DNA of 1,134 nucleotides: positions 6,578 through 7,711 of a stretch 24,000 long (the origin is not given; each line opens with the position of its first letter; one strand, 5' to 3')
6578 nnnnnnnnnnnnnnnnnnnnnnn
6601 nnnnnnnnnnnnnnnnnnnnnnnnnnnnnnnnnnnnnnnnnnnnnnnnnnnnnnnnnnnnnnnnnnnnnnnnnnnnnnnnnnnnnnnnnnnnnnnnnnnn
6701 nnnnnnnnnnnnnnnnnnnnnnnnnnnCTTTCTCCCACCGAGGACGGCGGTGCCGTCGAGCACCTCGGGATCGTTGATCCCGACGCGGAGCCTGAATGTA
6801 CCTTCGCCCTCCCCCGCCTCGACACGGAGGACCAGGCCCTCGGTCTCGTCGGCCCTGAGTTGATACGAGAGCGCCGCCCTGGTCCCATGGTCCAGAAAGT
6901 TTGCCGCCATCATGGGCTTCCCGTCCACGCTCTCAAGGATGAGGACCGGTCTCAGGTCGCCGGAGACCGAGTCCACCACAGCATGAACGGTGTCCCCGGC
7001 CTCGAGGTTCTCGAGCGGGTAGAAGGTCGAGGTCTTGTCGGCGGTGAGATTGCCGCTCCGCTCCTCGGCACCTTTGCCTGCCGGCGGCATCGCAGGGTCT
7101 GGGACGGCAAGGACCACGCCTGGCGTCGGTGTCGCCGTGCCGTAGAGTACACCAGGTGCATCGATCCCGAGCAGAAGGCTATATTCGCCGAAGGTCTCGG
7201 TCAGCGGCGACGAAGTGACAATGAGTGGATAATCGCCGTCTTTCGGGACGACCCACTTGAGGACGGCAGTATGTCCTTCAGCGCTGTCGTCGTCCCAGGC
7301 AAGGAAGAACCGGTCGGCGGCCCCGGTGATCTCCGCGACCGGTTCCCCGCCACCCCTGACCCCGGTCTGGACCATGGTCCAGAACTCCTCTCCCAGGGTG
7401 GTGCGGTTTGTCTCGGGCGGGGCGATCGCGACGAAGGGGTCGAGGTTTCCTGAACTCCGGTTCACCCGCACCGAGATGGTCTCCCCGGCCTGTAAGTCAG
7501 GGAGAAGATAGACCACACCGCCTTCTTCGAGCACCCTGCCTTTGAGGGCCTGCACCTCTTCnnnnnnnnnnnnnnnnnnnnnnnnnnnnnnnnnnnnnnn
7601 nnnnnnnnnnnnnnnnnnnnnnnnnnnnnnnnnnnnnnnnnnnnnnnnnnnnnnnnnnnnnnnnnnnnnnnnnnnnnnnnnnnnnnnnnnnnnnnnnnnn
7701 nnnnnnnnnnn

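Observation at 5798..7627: Archaeal pentameric ligand-gated ion channel fused to a duplicated N-terminal beta-sandwich-like module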

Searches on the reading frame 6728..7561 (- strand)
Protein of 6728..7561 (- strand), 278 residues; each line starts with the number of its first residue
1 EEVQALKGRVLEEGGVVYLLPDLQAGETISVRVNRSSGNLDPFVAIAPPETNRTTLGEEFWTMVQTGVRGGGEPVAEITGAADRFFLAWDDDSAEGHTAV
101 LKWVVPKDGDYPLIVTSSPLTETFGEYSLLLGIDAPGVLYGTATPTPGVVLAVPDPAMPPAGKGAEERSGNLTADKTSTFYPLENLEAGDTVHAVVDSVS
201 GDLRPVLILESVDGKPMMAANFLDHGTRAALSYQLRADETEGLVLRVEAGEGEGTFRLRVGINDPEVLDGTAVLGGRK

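Call 35: search_protein_families(library=pfam, alignment_id=A3, max_evalue=1)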
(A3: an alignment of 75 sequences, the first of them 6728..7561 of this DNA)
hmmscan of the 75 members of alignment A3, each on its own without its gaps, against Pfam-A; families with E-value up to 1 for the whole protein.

A. member 1, window:6728-7561:- (278 aa): 0 families

B. families by the number of members that match (of 75 scanned): 37 families (the first 25 are shown)
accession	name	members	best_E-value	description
PF04151.21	PPC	36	1.7e-06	Bacterial pre-peptidase C-terminal domain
PF00041.27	fn3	4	0.023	Fibronectin type III domain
PF23623.1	GBD_IRG7_N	4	0.029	IRG7 N-terminal galactose binding domain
PF23892.1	Ig_CycH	3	0.0052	Cytochrome c-type biogenesis protein H Ig-like domain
PF18000.7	Top6b_C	3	0.053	Type 2 DNA topoisomerase 6 subunit B C-terminal domain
PF24503.1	DUF7590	2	0.17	Domain of unknown function (DUF7590)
PF04203.18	Sortase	2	0.2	Sortase domain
PF24269.1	DUF7467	1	0.0072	Domain of unknown function (DUF7467)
PF02806.24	Alpha-amylase_C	1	0.022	Alpha amylase, C-terminal all-beta domain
PF01835.25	MG2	1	0.022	MG2 domain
PF12969.12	DUF3857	1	0.042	Domain of Unknown Function with PDB structure (DUF3857)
PF10756.15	bPH_6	1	0.045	Bacterial PH domain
PF21755.2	DacZ_P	1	0.049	Probable sensor domain DacZ_P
PF17829.7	GH115_C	1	0.056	Glycosyl hydrolase family 115 C-terminal domain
PF20250.3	FapA_N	1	0.075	Flagellar Assembly Protein A N-terminal region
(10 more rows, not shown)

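Call 48: predict_structure(alignment_id=A3)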
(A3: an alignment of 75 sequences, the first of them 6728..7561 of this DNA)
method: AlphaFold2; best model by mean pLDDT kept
length: 278 residues; sequences in the alignment: 75
mean_pLDDT: 94.5   pTM: 0.78
mean pLDDT of the five models: 94.5, 94.4, 94.3, 94.2, 94.0
residues with pLDDT >= 90: 236; 70-90: 42; 50-70: 0; < 50: 0
segments of 3 or more residues with pLDDT < 50: none
pLDDT, mean of each block of 10 residues (from residue 1): 95 89 98 96 96 90 93 95 97 90 98 93 93 98 97 88 91 98 93 98 98 96 91 96 96 97 96 87
secondary structure, 60 per line:
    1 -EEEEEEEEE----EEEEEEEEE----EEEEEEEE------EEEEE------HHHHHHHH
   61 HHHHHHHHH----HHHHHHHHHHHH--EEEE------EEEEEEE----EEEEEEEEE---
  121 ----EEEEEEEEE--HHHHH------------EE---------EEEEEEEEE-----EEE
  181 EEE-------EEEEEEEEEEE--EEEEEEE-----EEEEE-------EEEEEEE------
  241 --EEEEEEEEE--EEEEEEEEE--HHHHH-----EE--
elements in order: E2-10 E15-23 E28-35 E42-46 H53-69 H74-85 E88-91 E98-104 E109-117 E125-133 H136-140 E164-172 E178-183 E191-201 E204-210 E216-220 E228-234 E243-251 E254-262 H265-269

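Call 52: fold_search(model_id=the predicted structure, library=pdb)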
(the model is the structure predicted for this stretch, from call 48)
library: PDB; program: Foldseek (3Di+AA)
matches with E <= 10: 1217; with E <= 0.001: 95
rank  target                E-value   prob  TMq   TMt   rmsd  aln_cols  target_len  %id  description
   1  9ev1_A                9.8e-24  1.00  0.56  0.29   8.2       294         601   30  3DFlex refinement of the CryoEM structure of DeCLIC nanodisc with 10mM EDTA in sym-like state (released 2025-04-09)
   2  9eva_B                1.0e-22  1.00  0.55  0.29   8.1       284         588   31  3DFlex refinement of the CryoEM structure of DeCLIC nanodisc with 10mM calcium (released 2025-04-09)
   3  9eva_E                1.6e-22  1.00  0.55  0.29   7.9       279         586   30  3DFlex refinement of the CryoEM structure of DeCLIC nanodisc with 10mM calcium (released 2025-04-09)
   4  9eva_A                3.0e-22  1.00  0.56  0.29   7.8       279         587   30  3DFlex refinement of the CryoEM structure of DeCLIC nanodisc with 10mM calcium (released 2025-04-09)
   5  9eva_D                4.6e-22  1.00  0.54  0.29   7.9       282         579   31  3DFlex refinement of the CryoEM structure of DeCLIC nanodisc with 10mM calcium (released 2025-04-09)
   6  6v4s_D                9.9e-22  1.00  0.54  0.28   8.3       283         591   30  A Closed pore conformation of a Pentameic ligand-gated ion channel with additional N-terminal domain (released 2020-06-03)
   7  6v4s_C                2.1e-21  1.00  0.53  0.28   8.7       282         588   30  A Closed pore conformation of a Pentameic ligand-gated ion channel with additional N-terminal domain (released 2020-06-03)
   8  6v4s_A                2.9e-21  1.00  0.50  0.27   8.7       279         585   31  A Closed pore conformation of a Pentameic ligand-gated ion channel with additional N-terminal domain (released 2020-06-03)
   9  6v4s_B                8.4e-21  1.00  0.54  0.28   8.1       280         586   30  A Closed pore conformation of a Pentameic ligand-gated ion channel with additional N-terminal domain (released 2020-06-03)
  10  9ev8_A                1.8e-20  1.00  0.52  0.28   8.0       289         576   28  Non-uniform refinement of the CryoEM structure of DeCLIC nanodisc with 10mM calcium (released 2025-04-09)
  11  6v4a_C                9.5e-20  1.00  0.55  0.28   8.7       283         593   31  An open conformation of a Pentameic ligand-gated ion channel with additional N-terminal domain (released 2020-06-03)
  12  9fth_A                1.1e-19  1.00  0.57  0.29   9.1       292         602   30  Open conformation of the pentameric ligand-gated ion channel, DeCLIC at pH 5 with 10mM Ca2+ (released 2024-09-11)
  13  9eva_C                1.3e-19  1.00  0.57  0.30   7.5       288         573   28  3DFlex refinement of the CryoEM structure of DeCLIC nanodisc with 10mM calcium (released 2025-04-09)
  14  6v4a_A                1.6e-19  1.00  0.56  0.29   8.9       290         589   30  An open conformation of a Pentameic ligand-gated ion channel with additional N-terminal domain (released 2020-06-03)
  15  6v4a_D                3.1e-19  1.00  0.55  0.28   8.6       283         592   31  An open conformation of a Pentameic ligand-gated ion channel with additional N-terminal domain (released 2020-06-03)
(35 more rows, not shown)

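Call 72: search_protein_representatives(alignment_id=A3)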
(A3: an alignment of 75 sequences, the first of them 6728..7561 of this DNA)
Query: 75 sequences, 281 profile positions. Proteins with E-value up to 0.001 (for the whole library): 3266; up to 1e-10: 999; up to 1e-30: 198. The best 150 are listed.
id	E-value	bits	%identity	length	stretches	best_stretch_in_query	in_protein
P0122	1.0e-112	392.3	-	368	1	2-279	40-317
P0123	8.2e-110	382.8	-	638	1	1-280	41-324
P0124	1.7e-108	378.5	-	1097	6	73-202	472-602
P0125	2.4e-107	374.7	-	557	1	2-281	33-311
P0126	1.3e-104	365.8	-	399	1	2-280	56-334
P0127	4.2e-104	364.1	-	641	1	2-280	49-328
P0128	3.8e-103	360.9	-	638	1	1-280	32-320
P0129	2.3e-100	351.8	-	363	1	2-281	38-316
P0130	2.8e-99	348.3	-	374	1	2-280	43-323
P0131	1.5e-97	342.6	-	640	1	2-280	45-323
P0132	5.8e-97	340.6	-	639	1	2-281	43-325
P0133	1.5e-96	339.3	-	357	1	2-280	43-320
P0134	1.7e-96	339.1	-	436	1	2-279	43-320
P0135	2.6e-96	338.5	-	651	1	2-280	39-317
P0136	2.2e-95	335.5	-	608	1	2-280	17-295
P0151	8.8e-86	304.0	-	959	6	84-231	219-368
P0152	8.3e-85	300.8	-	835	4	87-210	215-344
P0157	1.8e-82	293.1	-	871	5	88-276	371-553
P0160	1.1e-80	287.2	-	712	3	86-280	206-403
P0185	2.6e-67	243.4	-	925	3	4-197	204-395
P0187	9.1e-66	238.3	-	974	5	73-236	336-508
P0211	2.1e-54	201.0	-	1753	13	86-208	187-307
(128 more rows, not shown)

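Call 73: search_protein_families(library=pfam, proteins=[P0124, P0151, P0157, P0211, P0185, P0122, P0126, P0160, P0152, P0187], max_evalue=0.001)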
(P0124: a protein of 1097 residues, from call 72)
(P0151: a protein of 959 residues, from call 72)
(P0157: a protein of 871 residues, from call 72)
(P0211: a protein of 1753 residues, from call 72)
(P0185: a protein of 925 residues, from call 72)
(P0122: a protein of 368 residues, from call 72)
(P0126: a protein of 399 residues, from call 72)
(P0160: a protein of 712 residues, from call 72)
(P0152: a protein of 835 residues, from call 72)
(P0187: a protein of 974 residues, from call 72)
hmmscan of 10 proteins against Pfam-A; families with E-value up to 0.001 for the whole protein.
P0124 (1097 aa): 1 family
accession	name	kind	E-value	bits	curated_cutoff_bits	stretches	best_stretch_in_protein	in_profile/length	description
PF19527.4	DUF6055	-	6.4e-08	32.4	27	1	713-922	30-227/417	Family of unknown function (DUF6055)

P0151 (959 aa): 2 families
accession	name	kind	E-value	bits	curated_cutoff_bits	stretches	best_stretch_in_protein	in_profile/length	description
PF04151.21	PPC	-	4.9e-13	50.2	25.9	1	450-513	8-70/70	Bacterial pre-peptidase C-terminal domain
PF19527.4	DUF6055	-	5.8e-08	32.6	27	1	691-786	130-228/417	Family of unknown function (DUF6055)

P0157 (871 aa): 1 family
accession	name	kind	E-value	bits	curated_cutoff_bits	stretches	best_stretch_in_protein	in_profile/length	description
PF02931.28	Neur_chan_LBD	-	7.6e-09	35.7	26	1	562-691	23-146/216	Neurotransmitter-gated ion-channel ligand binding domain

P0211 (1753 aa): 6 families
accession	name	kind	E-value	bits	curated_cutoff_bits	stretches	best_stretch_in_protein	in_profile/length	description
PF04151.21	PPC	-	7.7e-94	309.1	25.9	10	1113-1179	3-70/70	Bacterial pre-peptidase C-terminal domain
PF23623.1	GBD_IRG7_N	-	1.6e-13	51.1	27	0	1009-1063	26-80/95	IRG7 N-terminal galactose binding domain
PF04234.18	CopC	-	3.7e-11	44.3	23.3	0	1367-1432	28-91/92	CopC domain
PF07691.17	PA14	-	7.4e-07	29.5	24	0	1381-1415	33-68/147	PA14 domain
PF14685.13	PDZ_Tricorn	-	2.4e-06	27.9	25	0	755-786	48-79/88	Tricorn protease PDZ domain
PF01835.25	MG2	-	0.00071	20.3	32.8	0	60-114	36-91/96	MG2 domain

P0185 (925 aa): 1 family
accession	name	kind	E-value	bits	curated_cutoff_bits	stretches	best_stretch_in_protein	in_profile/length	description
PF02931.28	Neur_chan_LBD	-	8.4e-05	22.5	26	1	618-739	26-139/216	Neurotransmitter-gated ion-channel ligand binding domain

P0122 (368 aa): 1 family
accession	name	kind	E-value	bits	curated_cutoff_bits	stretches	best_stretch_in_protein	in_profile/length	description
PF02931.28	Neur_chan_LBD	-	1.2e-07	31.8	26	1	321-367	22-68/216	Neurotransmitter-gated ion-channel ligand binding domain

P0126 (399 aa): 0 families

P0160 (712 aa): 2 families
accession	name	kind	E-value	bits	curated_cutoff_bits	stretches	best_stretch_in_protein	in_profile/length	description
PF02931.28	Neur_chan_LBD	-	3.6e-11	43.3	26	1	407-529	23-139/216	Neurotransmitter-gated ion-channel ligand binding domain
PF04151.21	PPC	-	5.3e-06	27.7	25.9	0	177-233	11-66/70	Bacterial pre-peptidase C-terminal domain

P0152 (835 aa): 2 families
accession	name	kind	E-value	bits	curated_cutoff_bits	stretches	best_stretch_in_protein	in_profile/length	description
PF04151.21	PPC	-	1.6e-09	38.9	25.9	0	181-245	7-70/70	Bacterial pre-peptidase C-terminal domain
PF19527.4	DUF6055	-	1.1e-08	34.9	27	1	476-708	62-275/417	Family of unknown function (DUF6055)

P0187 (974 aa): 2 families
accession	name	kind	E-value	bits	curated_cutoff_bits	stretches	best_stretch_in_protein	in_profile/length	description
PF19527.4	DUF6055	-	7.2e-07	28.9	27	1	704-839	129-268/417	Family of unknown function (DUF6055)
PF24271.1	HVO_2833_C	-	5.7e-06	27.1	34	0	310-343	10-43/120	HVO_2833, C-terminal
